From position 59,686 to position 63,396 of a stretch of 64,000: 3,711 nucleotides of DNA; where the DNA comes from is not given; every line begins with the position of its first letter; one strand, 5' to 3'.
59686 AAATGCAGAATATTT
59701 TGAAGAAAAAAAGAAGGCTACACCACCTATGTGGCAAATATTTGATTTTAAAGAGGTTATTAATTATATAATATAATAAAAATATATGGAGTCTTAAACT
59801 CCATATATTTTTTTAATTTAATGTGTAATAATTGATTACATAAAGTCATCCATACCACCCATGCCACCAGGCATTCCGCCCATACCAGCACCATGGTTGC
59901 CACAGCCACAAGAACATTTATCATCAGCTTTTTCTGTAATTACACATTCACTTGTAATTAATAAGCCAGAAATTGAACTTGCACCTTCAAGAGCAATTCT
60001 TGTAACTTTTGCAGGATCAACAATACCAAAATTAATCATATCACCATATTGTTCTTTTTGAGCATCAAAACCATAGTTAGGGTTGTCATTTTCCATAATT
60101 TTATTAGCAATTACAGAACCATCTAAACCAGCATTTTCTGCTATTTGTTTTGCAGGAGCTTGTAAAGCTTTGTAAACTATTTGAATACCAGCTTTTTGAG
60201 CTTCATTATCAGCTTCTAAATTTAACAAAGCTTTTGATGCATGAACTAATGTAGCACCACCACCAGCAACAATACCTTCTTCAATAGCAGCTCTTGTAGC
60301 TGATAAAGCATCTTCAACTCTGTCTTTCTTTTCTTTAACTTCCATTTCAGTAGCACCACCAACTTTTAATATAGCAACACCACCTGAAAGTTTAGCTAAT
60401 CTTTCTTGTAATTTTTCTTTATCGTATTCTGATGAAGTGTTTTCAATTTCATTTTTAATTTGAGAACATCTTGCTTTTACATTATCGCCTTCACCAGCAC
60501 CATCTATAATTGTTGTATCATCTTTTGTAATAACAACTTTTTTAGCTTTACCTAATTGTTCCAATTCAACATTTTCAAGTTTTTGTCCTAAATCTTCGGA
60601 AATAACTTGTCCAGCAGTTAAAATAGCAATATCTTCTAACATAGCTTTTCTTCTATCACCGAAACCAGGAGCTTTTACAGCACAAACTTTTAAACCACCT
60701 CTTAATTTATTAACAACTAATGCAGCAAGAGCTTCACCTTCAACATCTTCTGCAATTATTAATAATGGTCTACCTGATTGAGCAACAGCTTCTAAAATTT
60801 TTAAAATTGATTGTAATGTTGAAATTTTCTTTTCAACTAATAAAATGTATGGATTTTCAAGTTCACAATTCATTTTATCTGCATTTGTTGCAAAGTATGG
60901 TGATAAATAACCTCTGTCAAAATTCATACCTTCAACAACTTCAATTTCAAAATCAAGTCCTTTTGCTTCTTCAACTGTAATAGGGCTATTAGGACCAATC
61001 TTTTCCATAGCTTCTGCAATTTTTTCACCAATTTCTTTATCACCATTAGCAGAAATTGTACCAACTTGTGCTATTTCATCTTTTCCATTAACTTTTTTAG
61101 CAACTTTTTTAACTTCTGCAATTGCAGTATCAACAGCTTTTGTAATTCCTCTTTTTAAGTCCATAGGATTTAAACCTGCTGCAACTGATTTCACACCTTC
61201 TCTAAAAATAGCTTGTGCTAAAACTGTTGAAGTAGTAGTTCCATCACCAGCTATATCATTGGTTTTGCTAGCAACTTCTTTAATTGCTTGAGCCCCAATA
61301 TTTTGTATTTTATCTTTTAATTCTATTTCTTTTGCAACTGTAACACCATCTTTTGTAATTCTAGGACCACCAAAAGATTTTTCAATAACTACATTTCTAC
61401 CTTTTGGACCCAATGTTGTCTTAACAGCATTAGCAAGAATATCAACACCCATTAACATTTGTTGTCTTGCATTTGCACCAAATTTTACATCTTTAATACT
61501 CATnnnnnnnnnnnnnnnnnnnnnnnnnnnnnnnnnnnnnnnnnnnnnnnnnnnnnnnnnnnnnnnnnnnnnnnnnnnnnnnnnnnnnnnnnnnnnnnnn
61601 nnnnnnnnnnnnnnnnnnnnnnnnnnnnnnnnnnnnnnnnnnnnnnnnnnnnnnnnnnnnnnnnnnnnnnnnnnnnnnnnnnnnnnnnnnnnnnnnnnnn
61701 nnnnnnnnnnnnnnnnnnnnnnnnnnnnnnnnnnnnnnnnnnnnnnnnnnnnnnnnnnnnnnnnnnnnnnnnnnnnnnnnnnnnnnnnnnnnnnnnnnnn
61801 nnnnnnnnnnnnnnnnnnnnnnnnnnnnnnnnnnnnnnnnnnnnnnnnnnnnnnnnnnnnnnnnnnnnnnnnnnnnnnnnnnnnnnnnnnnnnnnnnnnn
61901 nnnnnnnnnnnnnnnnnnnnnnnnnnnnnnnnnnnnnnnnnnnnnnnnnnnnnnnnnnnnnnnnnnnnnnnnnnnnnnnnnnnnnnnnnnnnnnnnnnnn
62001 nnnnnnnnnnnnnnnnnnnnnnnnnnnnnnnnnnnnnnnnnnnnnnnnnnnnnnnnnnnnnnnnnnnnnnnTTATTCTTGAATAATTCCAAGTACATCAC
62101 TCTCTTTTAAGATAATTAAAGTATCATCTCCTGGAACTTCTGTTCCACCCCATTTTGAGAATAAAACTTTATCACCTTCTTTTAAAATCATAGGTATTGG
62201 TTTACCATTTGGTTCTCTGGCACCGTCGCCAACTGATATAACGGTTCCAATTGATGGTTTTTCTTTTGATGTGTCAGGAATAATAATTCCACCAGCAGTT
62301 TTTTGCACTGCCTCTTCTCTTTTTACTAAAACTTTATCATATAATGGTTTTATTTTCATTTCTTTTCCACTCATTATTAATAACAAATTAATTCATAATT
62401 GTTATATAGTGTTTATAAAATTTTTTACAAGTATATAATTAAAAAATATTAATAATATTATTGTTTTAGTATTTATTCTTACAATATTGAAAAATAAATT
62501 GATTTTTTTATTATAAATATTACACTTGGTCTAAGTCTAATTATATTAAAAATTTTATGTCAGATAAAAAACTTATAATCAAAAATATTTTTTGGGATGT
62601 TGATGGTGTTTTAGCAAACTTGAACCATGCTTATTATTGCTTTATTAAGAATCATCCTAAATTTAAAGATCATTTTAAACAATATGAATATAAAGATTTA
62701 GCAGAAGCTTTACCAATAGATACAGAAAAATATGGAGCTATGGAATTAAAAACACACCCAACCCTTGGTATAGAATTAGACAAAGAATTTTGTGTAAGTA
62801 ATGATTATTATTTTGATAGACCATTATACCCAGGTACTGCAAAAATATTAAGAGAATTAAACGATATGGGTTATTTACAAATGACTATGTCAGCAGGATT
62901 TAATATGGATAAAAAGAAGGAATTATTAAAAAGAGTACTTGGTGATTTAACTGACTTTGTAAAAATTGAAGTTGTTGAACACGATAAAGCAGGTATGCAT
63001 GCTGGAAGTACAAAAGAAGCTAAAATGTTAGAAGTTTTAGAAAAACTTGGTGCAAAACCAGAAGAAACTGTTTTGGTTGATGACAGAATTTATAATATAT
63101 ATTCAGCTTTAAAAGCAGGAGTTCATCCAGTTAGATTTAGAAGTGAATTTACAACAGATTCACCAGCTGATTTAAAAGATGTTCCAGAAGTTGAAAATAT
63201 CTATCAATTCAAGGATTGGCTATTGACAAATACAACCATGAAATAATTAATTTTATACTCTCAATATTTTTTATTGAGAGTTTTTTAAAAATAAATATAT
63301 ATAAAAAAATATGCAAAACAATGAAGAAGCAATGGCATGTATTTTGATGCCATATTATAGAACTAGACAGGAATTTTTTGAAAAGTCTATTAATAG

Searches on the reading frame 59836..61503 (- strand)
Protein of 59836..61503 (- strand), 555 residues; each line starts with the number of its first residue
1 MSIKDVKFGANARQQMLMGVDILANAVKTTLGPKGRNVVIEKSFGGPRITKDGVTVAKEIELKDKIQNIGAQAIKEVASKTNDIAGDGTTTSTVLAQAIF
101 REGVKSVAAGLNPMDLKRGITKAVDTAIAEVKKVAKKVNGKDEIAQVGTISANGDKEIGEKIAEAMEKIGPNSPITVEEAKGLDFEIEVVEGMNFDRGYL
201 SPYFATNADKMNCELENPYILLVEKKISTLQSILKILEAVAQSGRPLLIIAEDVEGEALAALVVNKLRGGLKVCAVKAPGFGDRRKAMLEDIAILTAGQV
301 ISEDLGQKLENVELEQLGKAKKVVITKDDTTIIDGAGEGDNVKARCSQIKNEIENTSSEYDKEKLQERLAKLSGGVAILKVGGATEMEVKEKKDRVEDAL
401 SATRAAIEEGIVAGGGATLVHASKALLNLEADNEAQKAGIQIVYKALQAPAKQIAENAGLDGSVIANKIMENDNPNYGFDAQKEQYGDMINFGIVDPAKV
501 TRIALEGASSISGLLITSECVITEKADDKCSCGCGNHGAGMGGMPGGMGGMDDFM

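Call 28: search_protein_families(library=pfam, proteins=[window:59836-61503:-])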
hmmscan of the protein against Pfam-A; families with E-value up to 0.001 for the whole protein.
window:59836-61503:- (555 aa): 1 family
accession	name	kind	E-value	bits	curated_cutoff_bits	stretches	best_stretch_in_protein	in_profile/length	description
PF00118.29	Cpn60_TCP1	-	7.1e-81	272.8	34.3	1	23-525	1-489/490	TCP-1/cpn60 chaperonin family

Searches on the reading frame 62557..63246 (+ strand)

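Call 93: search_protein_families(library=pfam, proteins=[window:62557-63246:+])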
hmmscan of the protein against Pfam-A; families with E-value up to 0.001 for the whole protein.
window:62557-63246:+ (229 aa): 2 families
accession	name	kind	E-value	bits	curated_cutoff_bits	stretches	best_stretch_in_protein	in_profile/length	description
PF00702.32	Hydrolase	-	1.3e-14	55.4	26.4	1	8-188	1-191/191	haloacid dehalogenase-like hydrolase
PF13419.12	HAD_2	-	6.9e-08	33.2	23.8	1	11-190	1-174/178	Haloacid dehalogenase-like hydrolase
